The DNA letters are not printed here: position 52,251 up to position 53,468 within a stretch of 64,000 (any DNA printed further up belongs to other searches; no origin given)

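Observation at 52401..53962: Orphan Ftr translationally coupled to a 5-formyl-THF cyclo-ligase paralogue at the head of a serine-cycle cluster that lacks fch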

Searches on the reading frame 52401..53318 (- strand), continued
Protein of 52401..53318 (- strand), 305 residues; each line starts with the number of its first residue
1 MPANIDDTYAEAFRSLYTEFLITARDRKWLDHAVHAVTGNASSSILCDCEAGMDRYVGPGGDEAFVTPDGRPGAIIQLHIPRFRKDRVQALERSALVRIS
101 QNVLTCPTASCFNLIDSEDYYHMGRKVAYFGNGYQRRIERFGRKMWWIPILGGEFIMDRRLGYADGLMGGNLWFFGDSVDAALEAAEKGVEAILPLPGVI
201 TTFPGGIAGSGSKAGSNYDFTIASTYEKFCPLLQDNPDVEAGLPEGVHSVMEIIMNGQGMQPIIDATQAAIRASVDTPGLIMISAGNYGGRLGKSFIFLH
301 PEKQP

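Call 78: search_protein_families(library=pfam, proteins=[P0141, P0155, P0164, P0159, P0233, P0131, P0212, P0267, P0124, P0203], max_evalue=0.0001)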
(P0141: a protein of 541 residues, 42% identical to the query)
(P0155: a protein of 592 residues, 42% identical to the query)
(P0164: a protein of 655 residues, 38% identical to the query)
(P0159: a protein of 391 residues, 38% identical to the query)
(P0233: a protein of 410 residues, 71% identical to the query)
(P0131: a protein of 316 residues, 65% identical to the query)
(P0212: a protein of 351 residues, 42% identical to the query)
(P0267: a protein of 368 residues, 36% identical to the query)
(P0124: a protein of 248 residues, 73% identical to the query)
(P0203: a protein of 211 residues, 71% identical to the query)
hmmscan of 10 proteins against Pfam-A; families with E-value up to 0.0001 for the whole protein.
P0141 (541 aa): 3 families
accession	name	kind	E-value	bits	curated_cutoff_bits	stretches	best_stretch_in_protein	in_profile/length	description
PF02741.20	FTR_C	-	3.4e-60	202.8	25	1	392-539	1-149/149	FTR, proximal lobe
PF01913.23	FTR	-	1.5e-59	200.4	27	1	247-389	1-142/142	Formylmethanofuran-tetrahydromethanopterin formyltransferase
PF07969.17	Amidohydro_3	-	6.3e-23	82.4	29.7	1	18-183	295-471/472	Amidohydrolase family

P0155 (592 aa): 2 families
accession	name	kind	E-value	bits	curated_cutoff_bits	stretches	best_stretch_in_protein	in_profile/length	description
PF01913.23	FTR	-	2.1e-55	187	27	1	1-149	1-142/142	Formylmethanofuran-tetrahydromethanopterin formyltransferase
PF02741.20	FTR_C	-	2.5e-55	187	25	1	152-303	1-149/149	FTR, proximal lobe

P0164 (655 aa): 3 families
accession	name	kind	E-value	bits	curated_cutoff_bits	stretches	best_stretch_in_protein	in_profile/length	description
PF01913.23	FTR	-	1e-59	201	27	1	2-143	1-141/142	Formylmethanofuran-tetrahydromethanopterin formyltransferase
PF02741.20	FTR_C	-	1e-52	178.6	25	1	147-296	1-148/149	FTR, proximal lobe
PF01493.24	GXGXG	-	7.8e-06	26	32.5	1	448-521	95-160/190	GXGXG motif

P0159 (391 aa): 2 families
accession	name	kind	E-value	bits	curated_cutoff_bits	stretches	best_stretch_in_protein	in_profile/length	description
PF02741.20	FTR_C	-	5.9e-57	192.3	25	1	240-386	1-149/149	FTR, proximal lobe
PF01913.23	FTR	-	5.9e-53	179.1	27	1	89-237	1-142/142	Formylmethanofuran-tetrahydromethanopterin formyltransferase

P0233 (410 aa): 2 families
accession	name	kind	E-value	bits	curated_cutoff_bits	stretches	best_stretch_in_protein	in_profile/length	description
PF01812.26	5-FTHF_cyc-lig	-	7.2e-07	29.7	27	0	151-197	136-186/186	5-formyltetrahydrofolate cyclo-ligase family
PF01913.23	FTR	-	8.5e-05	23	27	0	241-273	30-62/142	Formylmethanofuran-tetrahydromethanopterin formyltransferase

P0131 (316 aa): 1 family
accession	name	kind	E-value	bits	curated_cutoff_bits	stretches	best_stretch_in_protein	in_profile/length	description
PF01913.23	FTR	-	1.3e-38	132.6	27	1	120-255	6-130/142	Formylmethanofuran-tetrahydromethanopterin formyltransferase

P0212 (351 aa): 2 families
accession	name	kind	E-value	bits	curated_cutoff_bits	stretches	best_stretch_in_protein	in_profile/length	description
PF02741.20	FTR_C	-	2.2e-34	119.1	25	1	167-284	1-112/149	FTR, proximal lobe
PF01913.23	FTR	-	6e-34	117.5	27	1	83-164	63-142/142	Formylmethanofuran-tetrahydromethanopterin formyltransferase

P0267 (368 aa): 2 families
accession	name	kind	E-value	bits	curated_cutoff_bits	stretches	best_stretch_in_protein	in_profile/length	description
PF02741.20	FTR_C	-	1.3e-39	136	25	1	216-323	1-108/149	FTR, proximal lobe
PF01913.23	FTR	-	1.1e-23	84.2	27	1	102-213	31-142/142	Formylmethanofuran-tetrahydromethanopterin formyltransferase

P0124 (248 aa): 2 families
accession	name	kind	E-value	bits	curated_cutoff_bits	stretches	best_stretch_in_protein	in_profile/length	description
PF01913.23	FTR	-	8.5e-41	139.7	27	1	61-208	6-142/142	Formylmethanofuran-tetrahydromethanopterin formyltransferase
PF02741.20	FTR_C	-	2.9e-06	27.8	25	1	211-246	1-36/149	FTR, proximal lobe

P0203 (211 aa): 1 family
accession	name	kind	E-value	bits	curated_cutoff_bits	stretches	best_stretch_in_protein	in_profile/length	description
PF01913.23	FTR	-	8e-14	52.2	27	2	16-45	7-36/142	Formylmethanofuran-tetrahydromethanopterin formyltransferase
